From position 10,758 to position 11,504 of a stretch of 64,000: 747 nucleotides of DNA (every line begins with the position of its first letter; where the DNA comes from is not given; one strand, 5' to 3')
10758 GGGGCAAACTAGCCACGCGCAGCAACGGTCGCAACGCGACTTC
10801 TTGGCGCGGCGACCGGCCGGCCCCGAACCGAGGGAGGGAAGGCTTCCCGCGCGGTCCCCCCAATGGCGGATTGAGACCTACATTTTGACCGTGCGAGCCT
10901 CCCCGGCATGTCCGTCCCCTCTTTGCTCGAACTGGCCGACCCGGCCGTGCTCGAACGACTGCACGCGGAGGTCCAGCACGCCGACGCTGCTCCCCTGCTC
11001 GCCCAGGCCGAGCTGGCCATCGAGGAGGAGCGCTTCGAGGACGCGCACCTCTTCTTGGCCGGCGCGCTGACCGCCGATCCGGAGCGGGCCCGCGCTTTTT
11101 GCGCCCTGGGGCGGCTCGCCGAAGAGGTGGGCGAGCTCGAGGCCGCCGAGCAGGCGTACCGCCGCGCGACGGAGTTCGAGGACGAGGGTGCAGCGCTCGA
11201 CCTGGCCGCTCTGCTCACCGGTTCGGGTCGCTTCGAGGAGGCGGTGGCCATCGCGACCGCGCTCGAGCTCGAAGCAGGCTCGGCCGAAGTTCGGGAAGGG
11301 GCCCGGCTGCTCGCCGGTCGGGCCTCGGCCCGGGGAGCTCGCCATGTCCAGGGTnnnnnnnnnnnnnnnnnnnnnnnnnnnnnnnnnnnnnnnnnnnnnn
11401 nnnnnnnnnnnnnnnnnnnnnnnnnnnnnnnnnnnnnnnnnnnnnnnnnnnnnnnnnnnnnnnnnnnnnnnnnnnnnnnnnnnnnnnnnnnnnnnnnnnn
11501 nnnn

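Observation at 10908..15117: RNB exoribonuclease fused to an EEP nuclease domain, start-overlapping a TPR-like mini-gene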

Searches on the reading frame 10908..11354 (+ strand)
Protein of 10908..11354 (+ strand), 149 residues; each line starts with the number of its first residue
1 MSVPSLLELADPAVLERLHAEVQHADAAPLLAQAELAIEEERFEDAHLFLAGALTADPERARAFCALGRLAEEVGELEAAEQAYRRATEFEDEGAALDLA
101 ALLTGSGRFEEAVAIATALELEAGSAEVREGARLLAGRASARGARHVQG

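Call 6: search_protein_families(library=pfam, proteins=[window:10908-11354:+], max_evalue=0.1)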
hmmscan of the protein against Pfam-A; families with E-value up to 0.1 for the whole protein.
window:10908-11354:+ (149 aa): 12 families
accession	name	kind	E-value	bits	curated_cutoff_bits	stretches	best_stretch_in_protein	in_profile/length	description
PF14559.12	TPR_19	-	1.4e-06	29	25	2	37-90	1-54/68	Tetratricopeptide repeat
PF13181.12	TPR_8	-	1.5e-05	25.2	25.7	1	61-89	1-29/34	Tetratricopeptide repeat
PF23914.1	TPR_CcmH_CycH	-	1.7e-05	25.1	42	1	33-107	22-98/158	Cytochrome c-type biogenesis protein H TPR domain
PF00515.34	TPR_1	-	0.00016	21.8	27.8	1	61-89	1-29/34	Tetratricopeptide repeat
PF25063.1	ARM_TT21_C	-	0.00024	21.5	35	1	30-94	98-162/209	Tetratricopeptide repeat protein 21 C-terminal ARM domain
PF13428.12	TPR_14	-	0.00042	21.2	23.5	0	29-70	3-44/44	Tetratricopeptide repeat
PF13431.12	TPR_17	-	0.00069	20.1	24.4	1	53-82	5-34/34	Tetratricopeptide repeat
PF13432.12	TPR_16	-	0.00072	20.4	32.7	1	31-88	1-58/65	Tetratricopeptide repeat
PF13424.12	TPR_12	-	0.00072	20.1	30.1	1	57-89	41-73/77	Tetratricopeptide repeat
PF07719.23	TPR_2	-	0.0028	18.1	27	1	61-89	1-29/34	Tetratricopeptide repeat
PF13414.12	TPR_11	-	0.015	15.4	26.8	0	75-91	8-24/42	TPR repeat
PF13176.12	TPR_7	-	0.024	15.2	27.9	0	66-93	4-33/36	Tetratricopeptide repeat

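Call 7: search_protein_families(library=ncbifam, proteins=[window:10908-11354:+], max_evalue=0.1)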
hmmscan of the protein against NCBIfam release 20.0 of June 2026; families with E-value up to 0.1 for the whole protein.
window:10908-11354:+ (149 aa): 15 families
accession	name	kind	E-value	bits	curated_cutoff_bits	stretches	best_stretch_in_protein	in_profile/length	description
TIGR02917.1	PEP_TPR_lipo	equivalog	9.5e-07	27.1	312.2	1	21-120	155-254/899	XrtA/PEP-CTERM system TPR-repeat protein PrsT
TIGR02521.1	type_IV_pilW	equivalog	1e-06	28.5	154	1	38-95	42-99/234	type IV pilus biogenesis/stability protein PilW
NF008757.0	PRK11788.1-5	equivalog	2.9e-05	23.4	363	1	22-92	175-245/388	lipopolysaccharide assembly protein LapB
TIGR00540.1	TPR_hemY_coli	hypoth_equivalog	9.5e-05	21.3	142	1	23-87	322-385/385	heme biosynthesis-associated TPR protein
NF032894.1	APH_3pp_Ia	exception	0.0034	17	600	1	4-69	200-268/272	aminoglycoside O-phosphotransferase APH(3'')-Ia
NF008755.0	PRK11788.1-3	equivalog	0.0036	16.7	430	1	32-105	185-258/388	lipopolysaccharide assembly protein LapB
NF052415.1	T3SS_chap_SctY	equivalog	0.0038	17.7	70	1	29-89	8-68/106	type III secretion apparatus assembly chaperone SctY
NF040959.1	MamA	equivalog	0.0047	16.4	200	1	24-115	104-195/204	magnetosome protein MamA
TIGR04510.1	mod_pep_cyc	subfamily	0.0058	15.2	400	1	37-121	511-596/814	putative peptide modification system cyclase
NF033758.1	gliding_GltE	equivalog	0.0069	15.4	225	1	33-99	262-328/411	adventurous gliding motility TPR repeat lipoprotein GltE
TIGR02552.1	LcrH_SycD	equivalog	0.0073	16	104.8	1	36-90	27-81/136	SycD/LcrH family type III secretion system chaperone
NF047371.1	FlcA_CTERM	equivalog_domain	0.0092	14.5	300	1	40-93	326-379/646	periplasmic flagellar collar protein FlcA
NF033920.0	C39_PA2778_fam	equivalog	0.0097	15.3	150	1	25-118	154-250/255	PA2778 family cysteine peptidase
NF040561.1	PrimPol_Msp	equivalog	0.077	11.5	200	1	23-100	21-95/515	CRISPR-associated primase-polymerase type A1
NF052312.1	T9SS_PorW_SprE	equivalog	0.085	11.5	250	1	24-90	178-245/716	type IX secretion system periplasmic lipoprotein PorW/SprE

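Call 19: search_protein_families(library=padloc, proteins=[window:10908-11354:+], max_evalue=0.01)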
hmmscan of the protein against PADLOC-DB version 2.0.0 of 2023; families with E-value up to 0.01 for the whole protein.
window:10908-11354:+ (149 aa): 0 families

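Call 28: find_homologous_proteins(query=window:10908-11354:+, max_evalue=0.001)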
Query window:10908-11354:+ (149 aa): 1 proteins with E <= 0.001 among 2621 candidates.
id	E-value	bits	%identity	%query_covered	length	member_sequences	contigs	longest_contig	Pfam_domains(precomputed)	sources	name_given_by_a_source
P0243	3.3e-80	285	100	100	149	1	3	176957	PF14559.13,PF23914.2,PF13181.13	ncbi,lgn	-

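Call 52: find_homologous_proteins(query=A3, max_evalue=0.001)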
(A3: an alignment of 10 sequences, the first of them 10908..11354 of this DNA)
Query A3 (10 sequences) (149 aa, profile of the alignment): 26 proteins with E <= 0.001 among 8000 candidates.
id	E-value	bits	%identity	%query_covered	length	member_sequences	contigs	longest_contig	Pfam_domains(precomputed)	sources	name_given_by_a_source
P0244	1.1e-55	205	38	80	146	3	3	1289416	PF14559.13,PF13176.13,PF13432.13,PF13428.13,PF07719.24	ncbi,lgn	-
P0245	3.4e-55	204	39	80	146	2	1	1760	PF14559.13,PF23914.2,PF13371.13,PF13424.13,PF13176.13,PF13432.13,PF13428.13,PF07719.24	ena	-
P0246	1.9e-54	201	37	79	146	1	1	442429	PF14559.13,PF00515.35,PF13176.13,PF13432.13,PF13428.13,PF07719.24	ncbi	-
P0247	5.8e-54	200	38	80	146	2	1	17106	PF14559.13,PF23914.2,PF13176.13,PF13428.13,PF07719.24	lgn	-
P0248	2.5e-53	198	37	80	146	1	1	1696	PF14559.13,PF13371.13,PF13176.13,PF13432.13,PF13428.13,PF13181.13,PF07719.24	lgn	-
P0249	7.0e-52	193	39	83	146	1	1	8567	PF14559.13,PF13176.13,PF13428.13,PF07719.24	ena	-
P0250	9.9e-51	189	36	79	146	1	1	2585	PF14559.13,PF13371.13,PF00515.35,PF13176.13,PF13432.13,PF13428.13,PF13181.13,PF07719.24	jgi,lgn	jgi:Flp pilus assembly protein TadD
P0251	5.3e-48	181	37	80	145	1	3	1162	PF14559.13,PF13176.13,PF13428.13,PF07719.24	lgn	-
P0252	6.5e-48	180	33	79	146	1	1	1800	PF14559.13,PF13176.13,PF13432.13,PF13428.13,PF07719.24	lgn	-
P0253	4.5e-47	178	39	77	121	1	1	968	PF14559.13,PF13371.13,PF13176.13,PF13432.13,PF13428.13,PF07719.24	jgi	jgi:Flp pilus assembly protein TadD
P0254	4.9e-47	177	39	76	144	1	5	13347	PF14559.13,PF23914.2,PF13428.13,PF07719.24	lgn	-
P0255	3.0e-45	172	37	86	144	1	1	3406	PF14559.13,PF23914.2,PF13428.13,PF07719.24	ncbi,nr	ncbi:MAG: hypothetical protein H7Z43_09150 [Clostridia bacterium]|nr:hypothetical protein [Deltaprot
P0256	1.6e-44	169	36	79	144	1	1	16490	PF14559.13,PF13371.13,PF13176.13,PF13432.13,PF13428.13,PF07719.24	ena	-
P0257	1.6e-44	169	34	74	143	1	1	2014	PF14559.13,PF13432.13,PF13428.13,PF07719.24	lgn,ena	-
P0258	9.5e-44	167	30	76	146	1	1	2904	PF14559.13,PF13432.13,PF13428.13,PF07719.24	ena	-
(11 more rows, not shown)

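Call 53: find_encoding_contigs(protein=P0247, flank=7000, max_places=1)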
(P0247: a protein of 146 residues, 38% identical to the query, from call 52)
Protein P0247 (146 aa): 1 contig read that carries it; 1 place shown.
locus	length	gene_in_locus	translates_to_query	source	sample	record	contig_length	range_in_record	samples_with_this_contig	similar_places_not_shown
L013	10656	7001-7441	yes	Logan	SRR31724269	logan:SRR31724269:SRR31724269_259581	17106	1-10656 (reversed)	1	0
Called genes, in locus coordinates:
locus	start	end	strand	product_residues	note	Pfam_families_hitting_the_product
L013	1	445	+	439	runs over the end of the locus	PF07586:HXXSHH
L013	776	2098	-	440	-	PF00675:Peptidase_M16, PF05193:Peptidase_M16_C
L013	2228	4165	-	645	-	PF00989:PAS (weak), PF08448:PAS_4 (weak), PF00512:HisKA, PF02518:HATPase_c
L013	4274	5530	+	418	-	-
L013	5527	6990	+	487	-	PF24981:Beta-prop_ATRN-LZTR1 (faint), PF01344:Kelch_1 (faint), PF07646:Kelch_2 (faint), PF13964:Beta-prop_Calicin (faint), PF24681:Kelch_KLHDC2_KLHL20_DRC7, PF25210:Kelch_FKB95 (faint), PF13418:Beta-prop_TYW4, PF13415:Beta-prop_FBX42 (weak)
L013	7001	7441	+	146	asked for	PF13428:TPR_14 (faint), PF14559:TPR_19 (faint), PF07719:TPR_2 (faint), PF23914:TPR_CcmH_CycH (faint), PF13176:TPR_7 (faint)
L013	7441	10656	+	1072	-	?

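Call 54: find_encoding_contigs(protein=P0254, flank=7000, max_places=1)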
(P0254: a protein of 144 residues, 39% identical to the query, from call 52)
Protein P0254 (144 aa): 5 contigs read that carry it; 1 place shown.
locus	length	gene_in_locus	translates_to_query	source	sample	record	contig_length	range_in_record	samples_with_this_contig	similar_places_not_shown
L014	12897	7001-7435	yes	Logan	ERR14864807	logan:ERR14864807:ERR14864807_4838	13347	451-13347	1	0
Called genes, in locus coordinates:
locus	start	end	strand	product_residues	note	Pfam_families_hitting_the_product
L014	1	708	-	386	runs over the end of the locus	?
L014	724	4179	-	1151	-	PF19077:Big_13 (faint), PF24681:Kelch_KLHDC2_KLHL20_DRC7 (faint)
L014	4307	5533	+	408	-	-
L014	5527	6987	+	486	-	PF01344:Kelch_1 (faint), PF24681:Kelch_KLHDC2_KLHL20_DRC7 (faint), PF13418:Beta-prop_TYW4, PF13415:Beta-prop_FBX42 (weak)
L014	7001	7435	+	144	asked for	PF14559:TPR_19 (faint), PF23914:TPR_CcmH_CycH (weak), PF07719:TPR_2 (faint), PF13428:TPR_14 (faint)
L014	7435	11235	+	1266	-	PF00773:RNB, PF19580:Exo_endo_phos_3 (weak)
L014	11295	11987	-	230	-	PF14512:TM1586_NiRdase (faint), PF00881:Nitroreductase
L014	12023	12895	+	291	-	?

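Call 55: find_encoding_contigs(protein=P0256, flank=7000, max_places=1)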
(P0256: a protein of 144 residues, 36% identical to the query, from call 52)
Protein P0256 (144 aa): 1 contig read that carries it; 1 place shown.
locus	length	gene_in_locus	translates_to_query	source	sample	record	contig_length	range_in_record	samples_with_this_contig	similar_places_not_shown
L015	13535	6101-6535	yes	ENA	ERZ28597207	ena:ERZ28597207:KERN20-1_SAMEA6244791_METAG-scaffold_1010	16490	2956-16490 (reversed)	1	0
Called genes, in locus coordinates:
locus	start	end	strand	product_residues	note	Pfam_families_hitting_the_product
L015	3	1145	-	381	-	?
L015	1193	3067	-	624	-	PF13581:HATPase_c_2 (faint), PF00512:HisKA, PF02518:HATPase_c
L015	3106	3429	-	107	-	-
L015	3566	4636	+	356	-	-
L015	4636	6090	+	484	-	PF07250:Glyoxal_oxid_N (faint), PF13415:Beta-prop_FBX42 (faint), PF01344:Kelch_1 (faint), PF24681:Kelch_KLHDC2_KLHL20_DRC7 (weak), PF13418:Beta-prop_TYW4 (weak)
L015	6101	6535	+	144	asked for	PF14559:TPR_19 (faint), PF07719:TPR_2 (faint), PF13176:TPR_7 (faint), PF13428:TPR_14 (faint), PF13371:TPR_9 (faint), PF13432:TPR_16 (faint)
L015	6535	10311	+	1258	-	PF00773:RNB, PF19580:Exo_endo_phos_3 (weak)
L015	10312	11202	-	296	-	PF01882:DUF58, PF13519:VWA_2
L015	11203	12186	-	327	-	PF20030:bpMoxR, PF07726:AAA_3, PF07728:AAA_5, PF17863:AAA_lid_2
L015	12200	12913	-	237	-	PF01209:Ubie_methyltran (weak), PF09243:Rsm22 (weak), PF00891:Methyltransf_2, PF13489:Methyltransf_23, PF13649:Methyltransf_25, PF13847:Methyltransf_31, PF08241:Methyltransf_11, PF08242:Methyltransf_12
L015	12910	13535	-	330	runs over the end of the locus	-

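Call 63: predict_structure(alignment_id=A4)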
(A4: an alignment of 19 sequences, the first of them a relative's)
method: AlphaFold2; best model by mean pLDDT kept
length: 149 residues; sequences in the alignment: 19
mean_pLDDT: 95.0   pTM: 0.86
mean pLDDT of the five models: 95.0, 94.0, 94.0, 93.2, 92.9
residues with pLDDT >= 90: 138; 70-90: 10; 50-70: 1; < 50: 0
segments of 3 or more residues with pLDDT < 50: none
pLDDT, mean of each block of 10 residues (from residue 1): 89 91 87 98 97 94 97 97 96 96 97 98 96 98 93
secondary structure, 60 per line:
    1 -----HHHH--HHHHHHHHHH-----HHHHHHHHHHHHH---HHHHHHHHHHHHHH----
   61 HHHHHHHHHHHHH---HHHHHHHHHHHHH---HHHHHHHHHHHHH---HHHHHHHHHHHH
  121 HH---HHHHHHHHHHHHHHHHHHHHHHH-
elements in order: H6-9 H12-21 H27-39 H43-56 H61-73 H77-89 H93-105 H109-122 H126-148

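Call 65: fold_search(model_id=the predicted structure, library=pdb)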
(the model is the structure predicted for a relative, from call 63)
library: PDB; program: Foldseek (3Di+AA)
matches with E <= 10: 1380; with E <= 0.001: 18
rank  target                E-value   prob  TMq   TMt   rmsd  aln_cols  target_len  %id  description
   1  6v8e_B                8.9e-05  1.00  0.65  0.82   2.4       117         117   27  Computationally designed C3-symmetric homotrimer from TPR repeat protein (released 2020-08-12)
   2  6v8e_A                1.2e-04  1.00  0.65  0.80   2.6       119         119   27  Computationally designed C3-symmetric homotrimer from TPR repeat protein (released 2020-08-12)
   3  6v8e_D                1.4e-04  1.00  0.63  0.77   3.1       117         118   25  Computationally designed C3-symmetric homotrimer from TPR repeat protein (released 2020-08-12)
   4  8ump_A                1.5e-04  1.00  0.61  0.75   3.3       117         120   25  T33-ml35 - Designed Tetrahedral Protein Cage Using Machine Learning Algorithms (released 2023-11-15)
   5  6vfh_A                2.5e-04  1.00  0.59  0.72   3.6       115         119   24  De novo designed tetrahedral nanoparticle T33_dn10 (released 2020-08-12)
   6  9gzg_A                2.7e-04  1.00  0.65  0.63   7.1       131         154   24  Crystal structure of CTPR4E4 mutant (released 2025-10-15)
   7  1na0_A                3.9e-04  1.00  0.64  0.78   2.8       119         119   24  Design of Stable alpha-Helical Arrays from an Idealized TPR Motif (released 2003-06-03)
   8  5hrz                  4.5e-04  1.00  0.61  0.73   3.3       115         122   25  Computationally Designed Trimer 1na0C3_3 (released 2017-04-12)
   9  7obi_A                4.5e-04  1.00  0.60  0.66   4.6       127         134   21  Consensus tetratricopeptide repeat protein type RV4 (released 2022-02-23)
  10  6vfk_A                5.4e-04  1.00  0.59  0.72   3.5       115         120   24  De novo designed tetrahedral nanoparticle T33_dn10 displaying 4 copies of BG505-SOSIP trimer on the surface (released 2020-07-22)
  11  8cut_A                5.7e-04  1.00  0.61  0.67   4.7       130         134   25  Accurate computational design of genetically encoded 3D protein crystals (released 2023-11-01)
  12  6vfi_B                6.0e-04  1.00  0.63  0.78   2.8       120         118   26  De novo designed octahedral nanoparticle O43_dn18 (released 2020-08-12)
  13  7obi_B                6.9e-04  1.00  0.63  0.69   4.6       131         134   21  Consensus tetratricopeptide repeat protein type RV4 (released 2022-02-23)
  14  8fwd_1                7.3e-04  1.00  0.61  0.65   4.8       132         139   25  Fast and versatile sequence- independent protein docking for nanomaterials design using RPXDock (released 2023-05-10)
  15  8chy                  7.7e-04  1.00  0.61  0.35   7.1       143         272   22  Crystal structure of an 8-repeat consensus TPR superhelix with Zinc. (released 2024-02-21)
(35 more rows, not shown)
